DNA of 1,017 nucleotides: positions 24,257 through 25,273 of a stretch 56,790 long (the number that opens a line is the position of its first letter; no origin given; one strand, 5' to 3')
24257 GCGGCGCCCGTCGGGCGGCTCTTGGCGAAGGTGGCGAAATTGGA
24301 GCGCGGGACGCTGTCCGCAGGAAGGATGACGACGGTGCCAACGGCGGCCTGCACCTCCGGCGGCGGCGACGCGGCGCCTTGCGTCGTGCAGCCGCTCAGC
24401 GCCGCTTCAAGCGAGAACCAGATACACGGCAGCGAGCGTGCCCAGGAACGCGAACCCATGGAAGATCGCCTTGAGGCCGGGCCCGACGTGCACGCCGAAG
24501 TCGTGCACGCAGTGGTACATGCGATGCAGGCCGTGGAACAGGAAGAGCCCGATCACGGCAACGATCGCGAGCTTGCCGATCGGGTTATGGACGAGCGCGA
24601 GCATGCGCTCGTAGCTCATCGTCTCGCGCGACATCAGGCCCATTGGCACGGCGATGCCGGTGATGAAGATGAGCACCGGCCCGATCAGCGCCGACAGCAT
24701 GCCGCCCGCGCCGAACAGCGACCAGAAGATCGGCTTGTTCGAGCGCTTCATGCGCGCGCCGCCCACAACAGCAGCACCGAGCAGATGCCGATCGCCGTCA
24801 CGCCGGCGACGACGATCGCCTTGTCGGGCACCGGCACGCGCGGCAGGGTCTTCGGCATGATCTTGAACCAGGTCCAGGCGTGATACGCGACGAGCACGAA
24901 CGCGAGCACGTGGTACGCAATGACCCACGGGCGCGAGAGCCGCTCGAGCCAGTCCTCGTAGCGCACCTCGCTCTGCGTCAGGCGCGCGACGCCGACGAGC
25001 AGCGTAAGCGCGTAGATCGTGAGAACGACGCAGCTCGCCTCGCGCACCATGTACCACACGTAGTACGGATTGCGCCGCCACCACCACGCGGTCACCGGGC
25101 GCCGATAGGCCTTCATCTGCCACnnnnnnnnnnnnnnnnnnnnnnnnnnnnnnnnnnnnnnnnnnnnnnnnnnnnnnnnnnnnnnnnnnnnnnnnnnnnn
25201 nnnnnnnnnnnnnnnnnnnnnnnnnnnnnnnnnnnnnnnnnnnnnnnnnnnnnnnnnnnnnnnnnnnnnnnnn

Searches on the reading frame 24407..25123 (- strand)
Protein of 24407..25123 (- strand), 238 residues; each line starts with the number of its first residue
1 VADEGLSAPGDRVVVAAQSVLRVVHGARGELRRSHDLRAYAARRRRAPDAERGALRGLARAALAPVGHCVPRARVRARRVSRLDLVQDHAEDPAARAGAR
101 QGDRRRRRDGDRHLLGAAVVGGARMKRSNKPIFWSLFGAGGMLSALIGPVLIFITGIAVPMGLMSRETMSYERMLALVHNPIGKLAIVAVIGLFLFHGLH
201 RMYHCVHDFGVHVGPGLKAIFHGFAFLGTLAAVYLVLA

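Call 6: search_protein_families(library=ncbifam, proteins=[window:24407-25123:-])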
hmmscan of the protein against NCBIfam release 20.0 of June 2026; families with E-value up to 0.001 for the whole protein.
window:24407-25123:- (238 aa): 1 family
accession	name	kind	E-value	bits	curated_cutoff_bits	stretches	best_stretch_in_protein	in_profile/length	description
NF003977.1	PRK05470.1-1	equivalog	2.7e-39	134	60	1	124-237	3-115/117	fumarate reductase subunit FrdD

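Call 7: search_protein_families(library=pfam, proteins=[window:24407-25123:-])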
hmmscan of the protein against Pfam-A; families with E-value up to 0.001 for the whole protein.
window:24407-25123:- (238 aa): 1 family
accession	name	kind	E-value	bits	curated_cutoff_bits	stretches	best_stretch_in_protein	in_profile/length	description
PF02313.22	Fumarate_red_D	-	5.6e-42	143.1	25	1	125-237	2-114/114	Fumarate reductase subunit D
